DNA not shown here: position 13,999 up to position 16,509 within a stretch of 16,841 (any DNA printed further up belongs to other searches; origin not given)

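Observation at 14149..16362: EF-2 family GTPase with the diphthamide histidine and both domain-IV tip loops replaced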

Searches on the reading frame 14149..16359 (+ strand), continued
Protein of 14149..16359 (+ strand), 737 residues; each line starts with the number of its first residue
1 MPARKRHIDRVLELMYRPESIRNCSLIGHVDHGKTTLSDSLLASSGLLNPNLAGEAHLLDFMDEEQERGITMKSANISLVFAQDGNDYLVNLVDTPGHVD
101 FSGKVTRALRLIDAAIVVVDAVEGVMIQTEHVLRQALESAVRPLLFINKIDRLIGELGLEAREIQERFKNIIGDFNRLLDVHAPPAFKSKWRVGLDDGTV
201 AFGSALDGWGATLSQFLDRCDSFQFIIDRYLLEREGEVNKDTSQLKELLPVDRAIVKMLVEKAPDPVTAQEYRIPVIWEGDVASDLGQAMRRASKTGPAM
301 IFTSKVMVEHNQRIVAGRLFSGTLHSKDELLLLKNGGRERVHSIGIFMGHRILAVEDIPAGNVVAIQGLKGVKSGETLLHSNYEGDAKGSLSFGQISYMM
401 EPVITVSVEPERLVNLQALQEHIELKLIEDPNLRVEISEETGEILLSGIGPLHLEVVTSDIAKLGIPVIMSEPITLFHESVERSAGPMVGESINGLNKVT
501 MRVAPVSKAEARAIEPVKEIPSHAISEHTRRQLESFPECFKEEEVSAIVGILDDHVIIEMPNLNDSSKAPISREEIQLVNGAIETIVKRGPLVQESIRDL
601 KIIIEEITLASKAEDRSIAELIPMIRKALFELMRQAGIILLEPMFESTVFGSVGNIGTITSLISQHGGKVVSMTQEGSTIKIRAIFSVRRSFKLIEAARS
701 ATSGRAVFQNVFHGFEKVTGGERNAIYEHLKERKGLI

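Call 26: find_encoding_contigs(protein=P0002, flank=6000, max_places=2)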
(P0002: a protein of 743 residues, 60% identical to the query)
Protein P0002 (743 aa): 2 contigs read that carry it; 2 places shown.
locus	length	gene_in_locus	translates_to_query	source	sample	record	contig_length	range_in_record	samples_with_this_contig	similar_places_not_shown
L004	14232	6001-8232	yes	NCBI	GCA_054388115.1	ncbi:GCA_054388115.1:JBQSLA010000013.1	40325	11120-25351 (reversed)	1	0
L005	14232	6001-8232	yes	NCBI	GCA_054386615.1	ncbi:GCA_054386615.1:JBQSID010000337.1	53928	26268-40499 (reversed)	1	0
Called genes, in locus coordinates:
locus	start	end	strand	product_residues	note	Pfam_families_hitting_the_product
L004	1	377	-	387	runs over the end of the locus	-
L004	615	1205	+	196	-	-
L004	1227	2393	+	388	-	PF01073:3Beta_HSD, PF01370:Epimerase, PF05368:NmrA, PF13460:NAD_binding_10 (weak), PF16363:GDP_Man_Dehyd, PF07993:NAD_binding_4, PF01370:Epimerase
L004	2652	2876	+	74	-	-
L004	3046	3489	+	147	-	PF13855:LRR_8, PF00560:LRR_1 (faint), PF12799:LRR_4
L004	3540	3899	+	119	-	PF12799:LRR_4 (faint)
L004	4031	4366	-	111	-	PF07297:DPM2 (faint)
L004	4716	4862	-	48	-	-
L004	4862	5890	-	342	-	PF01408:GFO_IDH_MocA, PF02894:GFO_IDH_MocA_C, PF22725:GFO_IDH_MocA_C3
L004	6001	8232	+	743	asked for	PF00009:GTP_EFTU, PF03144:GTP_EFTU_D2, PF22042:EF-G_D2, PF14492:EFG_III, PF00679:EFG_C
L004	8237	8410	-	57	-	PF00037:Fer4, PF12797:Fer4_2 (weak), PF13237:Fer4_10, PF14697:Fer4_21, PF12800:Fer4_4 (weak), PF12838:Fer4_7, PF13187:Fer4_9, PF25160:LdpA_Fe-S-bd (weak), +4 more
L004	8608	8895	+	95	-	-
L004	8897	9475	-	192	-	-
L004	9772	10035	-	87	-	-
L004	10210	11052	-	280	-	-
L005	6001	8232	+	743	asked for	PF00009:GTP_EFTU, PF03144:GTP_EFTU_D2, PF22042:EF-G_D2, PF14492:EFG_III, PF00679:EFG_C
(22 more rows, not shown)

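Call 27: find_encoding_contigs(protein=P0011, flank=6000, max_places=2)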
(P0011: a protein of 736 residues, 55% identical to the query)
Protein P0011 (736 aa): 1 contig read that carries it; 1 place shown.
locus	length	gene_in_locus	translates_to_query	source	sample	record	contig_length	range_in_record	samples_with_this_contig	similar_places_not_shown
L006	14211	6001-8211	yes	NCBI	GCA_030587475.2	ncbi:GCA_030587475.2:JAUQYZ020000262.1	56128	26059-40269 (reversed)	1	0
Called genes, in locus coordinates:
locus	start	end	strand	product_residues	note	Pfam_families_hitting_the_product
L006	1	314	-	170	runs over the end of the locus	-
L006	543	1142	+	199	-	-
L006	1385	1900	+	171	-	-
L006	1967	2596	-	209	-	PF13098:Thioredoxin_2 (faint), PF00462:Glutaredoxin (faint), PF05768:Glrx-like (faint), PF00085:Thioredoxin (faint), PF13192:Thioredoxin_3 (weak)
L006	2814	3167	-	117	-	-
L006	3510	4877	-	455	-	PF03600:CitMHS, PF07399:Na_H_antiport_3 (faint)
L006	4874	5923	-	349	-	PF01408:GFO_IDH_MocA, PF02894:GFO_IDH_MocA_C, PF22725:GFO_IDH_MocA_C3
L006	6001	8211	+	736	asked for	PF00009:GTP_EFTU, PF22042:EF-G_D2, PF03144:GTP_EFTU_D2, PF14492:EFG_III, PF03764:EFG_IV (weak), PF00679:EFG_C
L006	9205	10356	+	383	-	-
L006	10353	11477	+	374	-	-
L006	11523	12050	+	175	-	PF22769:DCD, PF00692:dUTPase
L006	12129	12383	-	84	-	-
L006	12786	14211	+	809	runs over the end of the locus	PF02384:N6_Mtase, PF07669:Eco57I, PF18135:Type_ISP_C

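Call 28: find_encoding_contigs(protein=P0005, flank=6000, max_places=2)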
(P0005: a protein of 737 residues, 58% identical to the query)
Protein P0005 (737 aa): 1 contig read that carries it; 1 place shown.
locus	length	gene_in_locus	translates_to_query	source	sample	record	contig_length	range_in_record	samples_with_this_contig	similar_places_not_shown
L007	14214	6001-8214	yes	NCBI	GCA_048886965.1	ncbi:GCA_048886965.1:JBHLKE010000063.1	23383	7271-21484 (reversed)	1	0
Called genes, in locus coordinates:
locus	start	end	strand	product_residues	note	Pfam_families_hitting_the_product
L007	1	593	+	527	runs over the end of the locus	PF01565:FAD_binding_4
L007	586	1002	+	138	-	-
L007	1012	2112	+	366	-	-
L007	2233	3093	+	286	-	PF00561:Abhydrolase_1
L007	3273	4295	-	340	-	PF01408:GFO_IDH_MocA, PF02894:GFO_IDH_MocA_C, PF22725:GFO_IDH_MocA_C3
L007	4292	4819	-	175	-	-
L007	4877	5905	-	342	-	PF01408:GFO_IDH_MocA, PF02894:GFO_IDH_MocA_C, PF22725:GFO_IDH_MocA_C3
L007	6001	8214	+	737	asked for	PF00009:GTP_EFTU, PF22042:EF-G_D2, PF03144:GTP_EFTU_D2, PF14492:EFG_III, PF00679:EFG_C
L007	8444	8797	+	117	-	-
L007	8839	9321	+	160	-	-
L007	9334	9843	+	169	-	-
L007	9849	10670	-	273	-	PF06314:ADC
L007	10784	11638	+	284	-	PF00106:adh_short, PF02737:3HCDH_N (weak), PF08659:KR, PF13561:adh_short_C2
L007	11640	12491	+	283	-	PF00106:adh_short, PF08659:KR, PF13561:adh_short_C2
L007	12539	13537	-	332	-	-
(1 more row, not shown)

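Call 30: find_encoding_contigs(protein=P0001, flank=10000, max_places=3)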
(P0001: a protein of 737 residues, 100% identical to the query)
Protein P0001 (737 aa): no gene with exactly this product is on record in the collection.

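Call 35: search_protein_representatives(protein=window:14149-16359:+)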
Query: 737 residues. Proteins with E-value up to 0.001 (for the whole library): 27682; up to 1e-10: 12045; up to 1e-30: 1231. The best 150 are listed.
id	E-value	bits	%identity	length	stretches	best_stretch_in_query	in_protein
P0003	6.2e-275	930.4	58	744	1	1-737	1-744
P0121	9.2e-155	533.2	44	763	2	5-509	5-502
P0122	4.6e-147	507.8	39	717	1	4-736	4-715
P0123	8.7e-146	503.6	37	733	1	9-736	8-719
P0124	1.1e-144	500.0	38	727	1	7-719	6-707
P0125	9.0e-144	496.9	40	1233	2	22-736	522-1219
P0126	1.0e-140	486.8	39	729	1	3-736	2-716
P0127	1.4e-135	469.9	40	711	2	4-508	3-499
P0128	3.8e-134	465.1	40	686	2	8-493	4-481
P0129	1.6e-129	449.8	39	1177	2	28-736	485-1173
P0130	5.1e-128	444.9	37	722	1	6-719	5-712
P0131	1.2e-127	443.7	37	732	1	5-736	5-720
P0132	2.9e-127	442.4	38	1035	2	22-736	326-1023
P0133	2.3e-125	436.1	38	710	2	6-510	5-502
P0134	3.0e-125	435.7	36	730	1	5-736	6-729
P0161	1.1e-99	351.3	33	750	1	19-736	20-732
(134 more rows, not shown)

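Call 37: find_homologous_proteins(query=P0161, max_evalue=1e-50)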
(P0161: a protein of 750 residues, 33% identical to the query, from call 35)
Query P0161 (750 aa): 5411 proteins with E <= 1e-50 among 8000 candidates; the best 120 are listed.
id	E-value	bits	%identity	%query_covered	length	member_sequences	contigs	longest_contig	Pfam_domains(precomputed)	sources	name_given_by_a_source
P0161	0.0e+0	1703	100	100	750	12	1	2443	PF00679.31,PF14492.13,PF00009.34,PF03764.25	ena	-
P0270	0.0e+0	1545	90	100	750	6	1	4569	PF00679.31,PF14492.13,PF00009.34,PF03764.25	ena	-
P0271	0.0e+0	1465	85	100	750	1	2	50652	PF00679.31,PF14492.13,PF00009.34,PF03764.25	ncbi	ncbi:MAG: GTP-binding protein [Promethearchaeota archaeon]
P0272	0.0e+0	1450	84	100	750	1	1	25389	PF00679.31,PF14492.13,PF00009.34,PF03764.25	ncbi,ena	-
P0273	0.0e+0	1433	84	100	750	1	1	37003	PF00679.31,PF14492.13,PF00009.34,PF03764.25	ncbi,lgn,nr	ncbi:MAG: GTP-binding protein [Candidatus Lokiarchaeota archaeon]|nr:GTP-binding protein [Candidatus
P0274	0.0e+0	1429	82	100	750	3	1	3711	PF00679.31,PF14492.13,PF00009.34,PF03764.25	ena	-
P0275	0.0e+0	1427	82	100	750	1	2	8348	PF00679.31,PF14492.13,PF00009.34,PF03764.25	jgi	jgi:elongation factor 2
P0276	0.0e+0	1425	83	100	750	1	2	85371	PF00679.31,PF14492.13,PF00009.34,PF03764.25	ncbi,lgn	ncbi:MAG: GTP-binding protein [Promethearchaeota archaeon]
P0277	0.0e+0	1420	83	100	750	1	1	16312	PF00679.31,PF14492.13,PF00009.34,PF03764.25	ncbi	-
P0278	0.0e+0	1418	81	100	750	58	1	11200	PF00679.31,PF14492.13,PF00009.34,PF03764.25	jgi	jgi:elongation factor 2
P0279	0.0e+0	1418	82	100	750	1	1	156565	PF00679.31,PF14492.13,PF00009.34,PF03764.25,PF22042.3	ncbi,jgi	ncbi:MAG: GTP-binding protein [Promethearchaeota archaeon]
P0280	0.0e+0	1416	81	100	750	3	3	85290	PF00679.31,PF14492.13,PF00009.34,PF03764.25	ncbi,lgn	-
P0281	0.0e+0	1415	82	100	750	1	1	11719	PF00679.31,PF14492.13,PF00009.34,PF03764.25,PF22042.3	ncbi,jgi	ncbi:MAG: GTP-binding protein [Promethearchaeota archaeon]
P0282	0.0e+0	1408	81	100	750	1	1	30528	PF00679.31,PF14492.13,PF00009.34,PF03764.25,PF22042.3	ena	-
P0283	0.0e+0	1408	82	100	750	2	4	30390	PF00679.31,PF14492.13,PF00009.34,PF03764.25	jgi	jgi:elongation factor 2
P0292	0.0e+0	1396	80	100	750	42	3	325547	PF00679.31,PF14492.13,PF00009.34,PF03764.25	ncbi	ncbi:MAG: GTP-binding protein [Candidatus Hodarchaeota archaeon]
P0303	0.0e+0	1386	80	100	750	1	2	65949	PF00679.31,PF14492.13,PF00009.34,PF03764.25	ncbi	ncbi:MAG: GTP-binding protein [Candidatus Hodarchaeota archaeon]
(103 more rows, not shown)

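Call 42: find_encoding_contigs(protein=P0065, flank=5000, max_places=2)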
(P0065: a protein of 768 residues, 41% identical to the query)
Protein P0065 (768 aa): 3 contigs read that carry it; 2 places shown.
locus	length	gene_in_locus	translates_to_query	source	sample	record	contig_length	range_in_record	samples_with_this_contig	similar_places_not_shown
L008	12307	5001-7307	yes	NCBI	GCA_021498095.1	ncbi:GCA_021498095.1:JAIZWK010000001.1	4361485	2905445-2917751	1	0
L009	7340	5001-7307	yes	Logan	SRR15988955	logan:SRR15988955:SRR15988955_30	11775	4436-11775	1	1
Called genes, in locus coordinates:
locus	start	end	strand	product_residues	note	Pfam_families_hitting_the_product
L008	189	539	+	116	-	-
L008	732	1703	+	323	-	PF00069:Pkinase, PF07714:PK_Tyr_Ser-Thr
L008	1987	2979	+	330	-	PF13239:2TM, PF13240:Zn_Ribbon_1 (weak), PF24463:DUF7577 (faint)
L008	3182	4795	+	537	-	-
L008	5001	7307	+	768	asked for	PF00009:GTP_EFTU, PF01926:MMR_HSR1 (weak), PF03144:GTP_EFTU_D2, PF22042:EF-G_D2, PF14492:EFG_III, PF00679:EFG_C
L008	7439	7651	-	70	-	-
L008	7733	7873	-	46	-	-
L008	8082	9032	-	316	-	-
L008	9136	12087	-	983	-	-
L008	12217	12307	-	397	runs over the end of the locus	-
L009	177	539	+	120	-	-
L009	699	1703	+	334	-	PF00069:Pkinase, PF07714:PK_Tyr_Ser-Thr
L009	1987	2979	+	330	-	PF13239:2TM, PF13240:Zn_Ribbon_1 (weak), PF24463:DUF7577 (faint)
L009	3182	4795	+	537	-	-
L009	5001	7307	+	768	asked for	PF00009:GTP_EFTU, PF01926:MMR_HSR1 (weak), PF03144:GTP_EFTU_D2, PF22042:EF-G_D2, PF14492:EFG_III, PF00679:EFG_C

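Call 43: find_encoding_contigs(protein=P0091, flank=5000, max_places=2)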
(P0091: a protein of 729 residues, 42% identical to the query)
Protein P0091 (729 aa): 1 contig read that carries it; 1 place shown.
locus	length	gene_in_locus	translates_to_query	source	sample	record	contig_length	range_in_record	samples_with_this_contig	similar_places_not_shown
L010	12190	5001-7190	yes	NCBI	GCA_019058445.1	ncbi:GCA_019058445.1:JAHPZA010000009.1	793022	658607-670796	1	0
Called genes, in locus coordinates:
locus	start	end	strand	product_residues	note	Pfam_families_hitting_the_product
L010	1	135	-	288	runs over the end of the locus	PF12801:Fer4_5, PF00037:Fer4 (faint), PF12838:Fer4_7 (faint), PF13187:Fer4_9 (faint), PF12801:Fer4_5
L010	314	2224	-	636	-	PF17214:KH_TffA, PF07650:KH_2 (weak), PF00753:Lactamase_B, PF16661:Lactamase_B_6, PF23023:Anti-Pycsar_Apyc1, PF12706:Lactamase_B_2, PF10996:Beta-Casp, PF07521:RMMBL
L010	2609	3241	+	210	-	PF00551:Formyl_trans_N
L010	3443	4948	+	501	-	PF13176:TPR_7 (faint), PF13429:TPR_15 (weak), PF13431:TPR_17 (faint), PF13432:TPR_16 (faint), PF14559:TPR_19 (faint), PF00515:TPR_1, PF07719:TPR_2 (weak), PF13181:TPR_8, +3 more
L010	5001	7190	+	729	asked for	PF00009:GTP_EFTU, PF03144:GTP_EFTU_D2, PF22042:EF-G_D2, PF14492:EFG_III, PF00679:EFG_C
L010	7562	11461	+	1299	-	PF08447:PAS_3, PF00989:PAS, PF13426:PAS_9, PF08447:PAS_3, PF13426:PAS_9, PF01590:GAF, PF13185:GAF_2, PF00989:PAS, +9 more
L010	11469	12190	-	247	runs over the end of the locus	PF00512:HisKA (weak), PF00072:Response_reg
